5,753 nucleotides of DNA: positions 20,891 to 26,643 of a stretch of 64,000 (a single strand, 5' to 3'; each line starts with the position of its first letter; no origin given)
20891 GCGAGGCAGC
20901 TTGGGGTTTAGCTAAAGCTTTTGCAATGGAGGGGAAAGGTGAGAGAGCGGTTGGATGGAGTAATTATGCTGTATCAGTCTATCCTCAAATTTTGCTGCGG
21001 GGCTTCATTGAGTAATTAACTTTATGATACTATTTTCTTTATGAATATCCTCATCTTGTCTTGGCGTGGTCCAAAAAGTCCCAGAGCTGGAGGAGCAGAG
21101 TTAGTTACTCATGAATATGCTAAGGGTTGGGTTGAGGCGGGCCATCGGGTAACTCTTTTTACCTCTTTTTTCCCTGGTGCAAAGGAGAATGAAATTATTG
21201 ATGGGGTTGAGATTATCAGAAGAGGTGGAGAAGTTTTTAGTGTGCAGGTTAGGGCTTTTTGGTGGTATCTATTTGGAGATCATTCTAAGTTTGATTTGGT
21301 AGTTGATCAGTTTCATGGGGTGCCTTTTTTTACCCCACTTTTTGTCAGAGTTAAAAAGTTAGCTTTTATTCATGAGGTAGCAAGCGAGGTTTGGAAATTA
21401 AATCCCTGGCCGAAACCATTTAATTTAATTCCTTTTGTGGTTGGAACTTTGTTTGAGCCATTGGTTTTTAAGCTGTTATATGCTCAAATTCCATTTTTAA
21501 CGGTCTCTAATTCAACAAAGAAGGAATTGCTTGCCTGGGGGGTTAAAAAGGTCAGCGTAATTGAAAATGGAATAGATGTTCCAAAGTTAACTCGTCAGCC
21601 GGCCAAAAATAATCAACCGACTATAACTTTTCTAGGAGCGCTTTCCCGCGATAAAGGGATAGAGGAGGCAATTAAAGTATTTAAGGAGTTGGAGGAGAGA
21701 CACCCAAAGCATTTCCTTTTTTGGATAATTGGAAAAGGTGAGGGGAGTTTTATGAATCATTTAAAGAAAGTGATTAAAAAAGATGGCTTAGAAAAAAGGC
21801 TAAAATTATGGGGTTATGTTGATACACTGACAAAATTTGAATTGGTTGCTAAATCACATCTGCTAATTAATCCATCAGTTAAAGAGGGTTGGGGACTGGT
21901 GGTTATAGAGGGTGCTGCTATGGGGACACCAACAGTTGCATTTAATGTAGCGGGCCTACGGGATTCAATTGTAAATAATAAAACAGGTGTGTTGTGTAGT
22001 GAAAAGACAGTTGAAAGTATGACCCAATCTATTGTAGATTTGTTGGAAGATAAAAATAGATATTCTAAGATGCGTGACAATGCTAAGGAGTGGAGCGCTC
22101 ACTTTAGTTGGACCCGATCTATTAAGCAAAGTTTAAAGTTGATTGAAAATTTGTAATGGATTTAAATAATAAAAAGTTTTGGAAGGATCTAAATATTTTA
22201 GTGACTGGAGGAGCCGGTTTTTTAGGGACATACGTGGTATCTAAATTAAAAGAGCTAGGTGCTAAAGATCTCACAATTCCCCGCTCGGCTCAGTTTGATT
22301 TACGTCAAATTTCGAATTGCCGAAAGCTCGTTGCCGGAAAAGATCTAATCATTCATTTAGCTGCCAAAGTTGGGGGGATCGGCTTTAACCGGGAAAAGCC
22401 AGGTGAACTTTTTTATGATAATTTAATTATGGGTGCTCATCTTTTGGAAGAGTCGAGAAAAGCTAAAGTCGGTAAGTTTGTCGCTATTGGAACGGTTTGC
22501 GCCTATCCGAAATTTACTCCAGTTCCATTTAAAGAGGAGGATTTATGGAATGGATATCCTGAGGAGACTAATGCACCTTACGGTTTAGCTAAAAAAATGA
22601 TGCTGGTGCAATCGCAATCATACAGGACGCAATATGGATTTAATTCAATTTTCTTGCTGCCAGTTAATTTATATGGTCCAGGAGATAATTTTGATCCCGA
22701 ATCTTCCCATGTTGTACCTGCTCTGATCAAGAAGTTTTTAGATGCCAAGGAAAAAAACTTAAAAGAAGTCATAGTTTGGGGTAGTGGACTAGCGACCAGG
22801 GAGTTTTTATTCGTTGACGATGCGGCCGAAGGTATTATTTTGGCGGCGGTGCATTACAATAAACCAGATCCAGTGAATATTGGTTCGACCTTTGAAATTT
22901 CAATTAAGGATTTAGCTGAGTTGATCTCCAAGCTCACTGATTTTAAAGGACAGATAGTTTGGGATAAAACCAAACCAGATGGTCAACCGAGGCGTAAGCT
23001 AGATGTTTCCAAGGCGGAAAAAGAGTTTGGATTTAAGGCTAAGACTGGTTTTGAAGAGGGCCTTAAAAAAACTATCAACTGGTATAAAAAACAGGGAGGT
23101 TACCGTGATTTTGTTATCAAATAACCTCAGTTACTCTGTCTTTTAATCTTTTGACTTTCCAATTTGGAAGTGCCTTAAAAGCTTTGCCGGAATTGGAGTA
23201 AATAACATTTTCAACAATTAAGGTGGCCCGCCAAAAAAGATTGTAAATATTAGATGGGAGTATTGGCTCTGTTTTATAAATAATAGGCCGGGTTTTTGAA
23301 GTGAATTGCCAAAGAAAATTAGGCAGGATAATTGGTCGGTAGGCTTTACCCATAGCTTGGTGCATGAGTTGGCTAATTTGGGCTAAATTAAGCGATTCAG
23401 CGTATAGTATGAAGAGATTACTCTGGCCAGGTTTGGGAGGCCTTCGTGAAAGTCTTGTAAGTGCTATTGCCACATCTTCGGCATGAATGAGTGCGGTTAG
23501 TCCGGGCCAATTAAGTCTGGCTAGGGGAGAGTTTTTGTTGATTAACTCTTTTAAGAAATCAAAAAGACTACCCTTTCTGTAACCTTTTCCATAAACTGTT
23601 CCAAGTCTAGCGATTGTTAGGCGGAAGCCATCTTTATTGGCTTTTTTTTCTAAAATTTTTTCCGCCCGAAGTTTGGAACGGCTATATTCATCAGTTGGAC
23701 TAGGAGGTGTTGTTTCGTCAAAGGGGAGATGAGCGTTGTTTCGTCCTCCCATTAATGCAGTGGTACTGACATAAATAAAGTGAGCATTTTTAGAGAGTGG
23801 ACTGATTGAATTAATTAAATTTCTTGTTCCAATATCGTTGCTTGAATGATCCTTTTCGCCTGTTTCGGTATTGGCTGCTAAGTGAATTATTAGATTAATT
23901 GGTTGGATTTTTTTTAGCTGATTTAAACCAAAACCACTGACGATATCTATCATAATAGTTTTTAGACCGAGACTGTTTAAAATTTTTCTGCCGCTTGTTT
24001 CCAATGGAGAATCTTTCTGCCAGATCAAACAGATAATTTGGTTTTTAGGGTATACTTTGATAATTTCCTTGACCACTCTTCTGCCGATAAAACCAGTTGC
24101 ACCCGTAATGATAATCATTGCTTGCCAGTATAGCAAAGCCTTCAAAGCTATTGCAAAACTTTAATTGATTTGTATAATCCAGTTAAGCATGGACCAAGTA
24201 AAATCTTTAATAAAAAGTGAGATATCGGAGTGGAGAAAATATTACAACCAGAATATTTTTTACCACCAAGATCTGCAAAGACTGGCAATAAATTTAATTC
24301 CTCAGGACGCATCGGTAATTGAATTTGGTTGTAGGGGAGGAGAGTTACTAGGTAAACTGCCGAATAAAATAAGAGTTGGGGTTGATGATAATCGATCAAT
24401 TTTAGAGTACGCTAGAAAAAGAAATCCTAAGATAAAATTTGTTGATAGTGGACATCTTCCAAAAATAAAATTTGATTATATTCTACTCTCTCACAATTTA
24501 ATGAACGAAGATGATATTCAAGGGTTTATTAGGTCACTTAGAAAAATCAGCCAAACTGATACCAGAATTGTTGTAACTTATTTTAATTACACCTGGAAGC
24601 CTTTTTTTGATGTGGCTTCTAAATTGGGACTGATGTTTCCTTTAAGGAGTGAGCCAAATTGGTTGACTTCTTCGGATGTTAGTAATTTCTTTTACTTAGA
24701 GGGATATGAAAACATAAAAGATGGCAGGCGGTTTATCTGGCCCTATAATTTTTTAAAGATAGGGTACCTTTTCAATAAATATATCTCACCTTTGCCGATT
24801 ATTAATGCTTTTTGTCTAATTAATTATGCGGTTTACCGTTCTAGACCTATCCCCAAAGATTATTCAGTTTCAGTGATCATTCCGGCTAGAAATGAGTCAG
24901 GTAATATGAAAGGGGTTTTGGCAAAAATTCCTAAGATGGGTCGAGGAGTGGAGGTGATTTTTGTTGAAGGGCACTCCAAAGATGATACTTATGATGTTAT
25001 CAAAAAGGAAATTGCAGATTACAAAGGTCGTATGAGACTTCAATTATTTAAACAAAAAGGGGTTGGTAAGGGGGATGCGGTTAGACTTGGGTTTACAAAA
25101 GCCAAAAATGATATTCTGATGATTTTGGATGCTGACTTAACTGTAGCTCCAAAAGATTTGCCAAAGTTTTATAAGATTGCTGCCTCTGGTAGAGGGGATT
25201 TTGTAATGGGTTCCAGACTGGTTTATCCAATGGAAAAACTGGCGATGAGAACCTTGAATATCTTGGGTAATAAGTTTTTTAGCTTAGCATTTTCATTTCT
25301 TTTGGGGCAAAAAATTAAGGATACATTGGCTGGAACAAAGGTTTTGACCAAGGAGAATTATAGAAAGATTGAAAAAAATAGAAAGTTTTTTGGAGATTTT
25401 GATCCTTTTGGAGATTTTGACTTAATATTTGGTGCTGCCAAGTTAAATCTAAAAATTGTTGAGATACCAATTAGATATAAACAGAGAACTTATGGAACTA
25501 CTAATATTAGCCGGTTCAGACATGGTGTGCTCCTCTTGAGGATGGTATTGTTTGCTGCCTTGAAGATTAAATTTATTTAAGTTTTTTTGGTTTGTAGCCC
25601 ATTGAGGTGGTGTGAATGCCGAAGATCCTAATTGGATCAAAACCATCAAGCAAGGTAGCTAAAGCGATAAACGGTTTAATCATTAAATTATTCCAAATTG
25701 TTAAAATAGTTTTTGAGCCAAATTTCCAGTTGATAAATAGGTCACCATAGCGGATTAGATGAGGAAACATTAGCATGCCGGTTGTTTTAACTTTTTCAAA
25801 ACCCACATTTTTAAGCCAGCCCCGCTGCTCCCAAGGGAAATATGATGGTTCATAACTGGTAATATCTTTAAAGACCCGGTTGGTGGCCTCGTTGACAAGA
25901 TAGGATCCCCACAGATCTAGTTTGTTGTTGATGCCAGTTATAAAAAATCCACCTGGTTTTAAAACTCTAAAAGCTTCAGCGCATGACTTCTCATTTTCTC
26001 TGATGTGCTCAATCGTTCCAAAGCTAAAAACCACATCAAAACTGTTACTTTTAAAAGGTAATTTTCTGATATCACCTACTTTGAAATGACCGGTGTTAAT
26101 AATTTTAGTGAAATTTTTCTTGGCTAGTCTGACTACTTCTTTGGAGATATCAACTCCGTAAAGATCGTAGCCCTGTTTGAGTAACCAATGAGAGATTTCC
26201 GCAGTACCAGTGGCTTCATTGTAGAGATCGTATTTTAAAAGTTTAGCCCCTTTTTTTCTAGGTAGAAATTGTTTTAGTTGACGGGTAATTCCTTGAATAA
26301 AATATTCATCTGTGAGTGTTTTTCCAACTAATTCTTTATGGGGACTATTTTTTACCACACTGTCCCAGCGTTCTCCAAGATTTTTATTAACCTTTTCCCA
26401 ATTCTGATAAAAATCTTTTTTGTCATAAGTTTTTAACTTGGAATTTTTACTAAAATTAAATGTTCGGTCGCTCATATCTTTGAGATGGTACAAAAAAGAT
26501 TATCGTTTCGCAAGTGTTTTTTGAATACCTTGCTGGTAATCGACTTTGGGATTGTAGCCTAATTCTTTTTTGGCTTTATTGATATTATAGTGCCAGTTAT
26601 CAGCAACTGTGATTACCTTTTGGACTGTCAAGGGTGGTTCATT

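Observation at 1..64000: A >60-kb uninterrupted glycosylation super-island with >50 glycan-assembly genes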

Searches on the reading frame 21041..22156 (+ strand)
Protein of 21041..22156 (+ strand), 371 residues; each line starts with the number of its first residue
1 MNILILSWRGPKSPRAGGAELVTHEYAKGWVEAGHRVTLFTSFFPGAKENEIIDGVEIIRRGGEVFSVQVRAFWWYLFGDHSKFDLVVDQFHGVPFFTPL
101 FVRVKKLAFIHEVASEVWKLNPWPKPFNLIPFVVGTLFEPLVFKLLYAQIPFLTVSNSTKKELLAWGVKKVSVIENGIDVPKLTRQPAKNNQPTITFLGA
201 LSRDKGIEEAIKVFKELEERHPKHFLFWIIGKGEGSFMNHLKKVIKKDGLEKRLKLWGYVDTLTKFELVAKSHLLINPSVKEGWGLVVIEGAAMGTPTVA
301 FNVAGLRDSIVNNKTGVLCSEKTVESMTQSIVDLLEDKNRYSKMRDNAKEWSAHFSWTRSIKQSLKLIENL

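Call 5: search_protein_families(library=pfam, proteins=[window:21041-22156:+], max_evalue=0.01)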
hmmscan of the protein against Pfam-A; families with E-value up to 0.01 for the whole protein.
window:21041-22156:+ (371 aa): 6 families
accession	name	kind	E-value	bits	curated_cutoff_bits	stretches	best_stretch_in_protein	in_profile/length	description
PF00534.26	Glycos_transf_1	-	4e-32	111.5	26.4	1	187-351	9-172/172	Glycosyl transferases group 1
PF13692.12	Glyco_trans_1_4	-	2.9e-27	96.1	27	1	193-337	2-142/142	Glycosyl transferases group 1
PF20706.3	GT4-conflict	-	1.2e-13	51.3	26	1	160-354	162-350/385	Family 4 Glycosyltransferase in conflict systems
PF13439.12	Glyco_transf_4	-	3.7e-13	50.3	28.5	1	17-180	2-168/170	Glycosyltransferase Family 4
PF13579.12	Glyco_trans_4_4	-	0.00016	22.5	29.7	1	17-177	1-158/158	Glycosyl transferase 4-like domain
PF02350.25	Epimerase_2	-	0.00041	19.8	30.6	1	205-349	198-331/347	UDP-N-acetylglucosamine 2-epimerase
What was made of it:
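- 21041..22156 (+): g17, GT4. PF00534 111.5 bits (call 5)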

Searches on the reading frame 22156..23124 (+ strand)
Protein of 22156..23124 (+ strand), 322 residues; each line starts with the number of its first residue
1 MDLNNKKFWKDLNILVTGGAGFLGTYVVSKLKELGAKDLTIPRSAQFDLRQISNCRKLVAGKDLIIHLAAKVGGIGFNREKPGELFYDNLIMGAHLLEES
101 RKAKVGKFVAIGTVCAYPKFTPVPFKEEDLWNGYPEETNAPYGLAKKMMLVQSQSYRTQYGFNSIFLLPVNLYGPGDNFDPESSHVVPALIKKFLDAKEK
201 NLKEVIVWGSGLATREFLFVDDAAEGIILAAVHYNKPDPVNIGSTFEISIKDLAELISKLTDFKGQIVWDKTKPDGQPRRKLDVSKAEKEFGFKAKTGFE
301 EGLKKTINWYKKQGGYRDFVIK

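Call 5: search_protein_families(library=pfam, proteins=[window:22156-23124:+], max_evalue=0.01)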
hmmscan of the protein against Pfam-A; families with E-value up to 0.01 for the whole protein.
window:22156-23124:+ (322 aa): 5 families
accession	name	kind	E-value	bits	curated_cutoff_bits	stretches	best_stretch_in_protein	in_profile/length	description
PF01370.27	Epimerase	-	7.6e-54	183.1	20.9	1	14-243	1-240/240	NAD dependent epimerase/dehydratase family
PF16363.11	GDP_Man_Dehyd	-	3.7e-26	92.8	27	2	46-306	58-332/332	GDP-mannose 4,6 dehydratase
PF01073.25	3Beta_HSD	-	1.8e-06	27.7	22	0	45-240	50-240/280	3-beta hydroxysteroid dehydrogenase/isomerase family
PF04321.23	RmlD_sub_bind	-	0.00065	19.3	27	1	13-70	2-60/287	RmlD substrate binding domain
PF02719.21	Polysacc_synt_2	-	0.0016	18.1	20.2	0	14-63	1-51/293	Polysaccharide biosynthesis protein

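Call 22: search_protein_families(library=ncbifam, proteins=[window:22156-23124:+], max_evalue=1)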
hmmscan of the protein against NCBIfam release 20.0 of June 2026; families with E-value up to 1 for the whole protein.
window:22156-23124:+ (322 aa): 25 families
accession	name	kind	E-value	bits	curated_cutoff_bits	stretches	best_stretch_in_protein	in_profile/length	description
NF047922.1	GDPFucSynFcl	equivalog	2.1e-83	280.3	500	1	13-312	4-303/308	GDP-L-fucose synthase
TIGR01181.1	dTDP_gluc_dehyt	equivalog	1e-24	87.2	365.1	2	54-313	64-314/321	dTDP-glucose 4,6-dehydratase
TIGR04180.1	EDH_00030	hypoth_equivalog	1.6e-24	86.5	475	1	48-273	57-268/297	NAD-dependent 4,6-dehydratase LegB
TIGR01179.1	galE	equivalog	7.4e-19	67.7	262.3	2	63-313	72-328/332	UDP-glucose 4-epimerase GalE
NF007490.0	PRK10084.1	subfamily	2.8e-16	59.4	649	2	139-313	164-337/361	dTDP-glucose 4,6-dehydratase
NF042422.1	oxyalk_red_OleD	equivalog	1.7e-13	50.7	580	1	13-250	2-233/329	2-alkyl-3-oxoalkanoate reductase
TIGR02622.1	CDP_4_6_dhtase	equivalog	2.4e-12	46.7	278.45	2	50-312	64-332/352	CDP-glucose 4,6-dehydratase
NF007582.0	PRK10217.1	equivalog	6.3e-12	45.2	698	1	140-313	158-334/355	dTDP-glucose 4,6-dehydratase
TIGR02197.1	heptose_epim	equivalog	1.5e-10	40.8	274.6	1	14-312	1-315/316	ADP-glyceromanno-heptose 6-epimerase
NF011728.1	PRK15181.1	equivalog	2.1e-10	40.2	760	1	46-311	75-338/348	Vi polysaccharide biosynthesis UDP-N-acetylglucosaminuronic acid C-4 epimerase TviC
TIGR03466.1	HpnA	hypoth_equivalog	5.2e-09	35.4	367.65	2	14-116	3-116/327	hopanoid-associated sugar epimerase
NF042423.1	oxyalk_red_Shew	equivalog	7.3e-09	35.1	580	1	13-251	10-241/331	2-alkyl-3-oxoalkanoate reductase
NF007956.0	PRK10675.1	subfamily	1.3e-07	31.1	394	1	30-316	43-336/338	UDP-glucose 4-epimerase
NF052578.1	StrlDmthSdmBMthl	equivalog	7.7e-05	22.6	600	1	37-177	41-174/328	sterol demethylase protein SdmB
NF008360.0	PRK11150.1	equivalog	0.00039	19.7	452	1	14-41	2-29/310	ADP-glyceromanno-heptose 6-epimerase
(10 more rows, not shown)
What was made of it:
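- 22156..23124 (+): g18, SDR, GDP-L-fucose-synthase-like. PF01370 183 bits (call 5); NF047922 280 bits against cutoff 500 (call 22)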

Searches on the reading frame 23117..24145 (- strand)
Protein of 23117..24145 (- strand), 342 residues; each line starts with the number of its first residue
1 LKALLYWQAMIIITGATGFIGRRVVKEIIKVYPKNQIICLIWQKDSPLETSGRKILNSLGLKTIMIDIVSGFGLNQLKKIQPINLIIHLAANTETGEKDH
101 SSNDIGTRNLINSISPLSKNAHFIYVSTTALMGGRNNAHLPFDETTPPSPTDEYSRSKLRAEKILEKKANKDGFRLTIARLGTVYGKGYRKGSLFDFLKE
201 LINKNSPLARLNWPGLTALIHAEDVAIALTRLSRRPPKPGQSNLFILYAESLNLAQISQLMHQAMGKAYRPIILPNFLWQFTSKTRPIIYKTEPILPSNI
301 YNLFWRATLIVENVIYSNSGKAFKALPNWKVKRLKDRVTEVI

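Call 5: search_protein_families(library=pfam, proteins=[window:23117-24145:-], max_evalue=0.01)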
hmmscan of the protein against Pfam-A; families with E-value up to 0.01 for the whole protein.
window:23117-24145:- (342 aa): 6 families
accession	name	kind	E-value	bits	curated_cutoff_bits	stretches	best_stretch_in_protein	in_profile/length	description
PF01370.27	Epimerase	-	4.3e-23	82.4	20.9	1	11-236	1-228/240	NAD dependent epimerase/dehydratase family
PF07993.18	NAD_binding_4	-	9.6e-19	68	20.1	1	13-187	1-210/258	Male sterility protein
PF01073.25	3Beta_HSD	-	5.3e-14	52.3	22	1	12-211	1-206/280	3-beta hydroxysteroid dehydrogenase/isomerase family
PF16363.11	GDP_Man_Dehyd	-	7.8e-12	45.7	27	1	12-186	1-185/332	GDP-mannose 4,6 dehydratase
PF04321.23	RmlD_sub_bind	-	1.9e-11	44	27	1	11-208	3-173/287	RmlD substrate binding domain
PF02719.21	Polysacc_synt_2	-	1.8e-07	31.1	20.2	1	11-128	1-128/293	Polysaccharide biosynthesis protein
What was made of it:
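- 23117..24145 (-): g19, SDR epimerase/dehydratase/reductase. PF01370 82 bits (call 5)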

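Call 59: search_protein_families(library=ncbifam, proteins=[window:23117-24145:-], max_evalue=1e-10)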
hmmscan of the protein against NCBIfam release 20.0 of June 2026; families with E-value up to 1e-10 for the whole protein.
window:23117-24145:- (342 aa): 6 families
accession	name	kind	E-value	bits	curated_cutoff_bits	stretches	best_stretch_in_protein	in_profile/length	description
TIGR01746.1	Thioester-redct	subfamily_domain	1.7e-17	63.7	213.35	1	11-265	2-280/371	thioester reductase domain-containing protein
TIGR01179.1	galE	equivalog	6.3e-13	48.2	262.3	1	11-185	2-177/332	UDP-glucose 4-epimerase GalE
TIGR03466.1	HpnA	hypoth_equivalog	2.3e-12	46.5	367.65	1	11-279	3-260/327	hopanoid-associated sugar epimerase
TIGR01181.1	dTDP_gluc_dehyt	equivalog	6e-12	45.3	365.1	1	11-187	2-184/321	dTDP-glucose 4,6-dehydratase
NF005539.0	PRK07201.1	equivalog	4.2e-11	42.3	549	1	12-186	4-179/657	SDR family oxidoreductase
TIGR02197.1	heptose_epim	equivalog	6.9e-11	41.9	274.6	1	11-187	1-173/316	ADP-glyceromanno-heptose 6-epimerase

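Call 92: find_encoding_contigs(protein=window:23117-24145:-, flank=10000, max_places=3)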
Protein window:23117-24145:- (342 aa): 1 contig read that carries it; 1 place shown.
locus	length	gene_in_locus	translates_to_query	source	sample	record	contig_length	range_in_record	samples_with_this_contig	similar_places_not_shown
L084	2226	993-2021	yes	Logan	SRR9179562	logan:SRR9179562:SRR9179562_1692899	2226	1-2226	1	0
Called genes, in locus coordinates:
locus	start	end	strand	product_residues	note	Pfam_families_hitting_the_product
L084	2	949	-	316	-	?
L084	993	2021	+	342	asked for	PF01370:Epimerase, PF02719:Polysacc_synt_2 (faint), PF04321:RmlD_sub_bind, PF01073:3Beta_HSD, PF07993:NAD_binding_4, PF16363:GDP_Man_Dehyd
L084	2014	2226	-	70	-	?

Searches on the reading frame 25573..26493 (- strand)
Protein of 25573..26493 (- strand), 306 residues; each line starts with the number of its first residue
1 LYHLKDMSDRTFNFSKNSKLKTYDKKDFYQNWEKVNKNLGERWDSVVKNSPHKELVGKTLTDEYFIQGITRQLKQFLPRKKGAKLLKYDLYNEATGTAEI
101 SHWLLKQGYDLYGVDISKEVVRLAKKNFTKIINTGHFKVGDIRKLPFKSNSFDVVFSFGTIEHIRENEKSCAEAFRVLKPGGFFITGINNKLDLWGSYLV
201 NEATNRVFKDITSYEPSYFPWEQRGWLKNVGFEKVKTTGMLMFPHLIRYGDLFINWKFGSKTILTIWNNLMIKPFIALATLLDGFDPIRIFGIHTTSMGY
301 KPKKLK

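Call 6: search_protein_families(library=pfam, proteins=[window:25573-26493:-], max_evalue=0.01)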
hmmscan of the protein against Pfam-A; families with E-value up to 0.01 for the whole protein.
window:25573-26493:- (306 aa): 8 families
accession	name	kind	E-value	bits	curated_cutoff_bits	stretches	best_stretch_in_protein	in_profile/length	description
PF08241.18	Methyltransf_11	-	9.4e-23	81.1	21.2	1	95-185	5-94/95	Methyltransferase domain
PF13649.12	Methyltransf_25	-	9e-19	68.4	27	1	94-182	5-97/97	Methyltransferase domain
PF13847.12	Methyltransf_31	-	4.6e-17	62.5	27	1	94-186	11-109/145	Methyltransferase domain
PF08242.18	Methyltransf_12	-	2.8e-11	44.4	30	1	95-184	5-98/98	Methyltransferase domain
PF01209.24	Ubie_methyltran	-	2.4e-08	34.1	20.1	1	92-185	53-150/233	ubiE/COQ5 methyltransferase family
PF13489.12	Methyltransf_23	-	1.6e-06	28.4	27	1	95-185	31-115/164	Methyltransferase domain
PF01170.24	UPF0020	-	0.0019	18.4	22.3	1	107-156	75-126/197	RMKL-like, methyltransferase domain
PF03141.22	Methyltransf_29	-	0.0042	16.2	23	1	143-186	173-217/506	Putative S-adenosyl-L-methionine-dependent methyltransferase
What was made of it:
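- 25573..26493 (-): g21, SAM methyltransferase. PF08241 81 bits (call 6)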
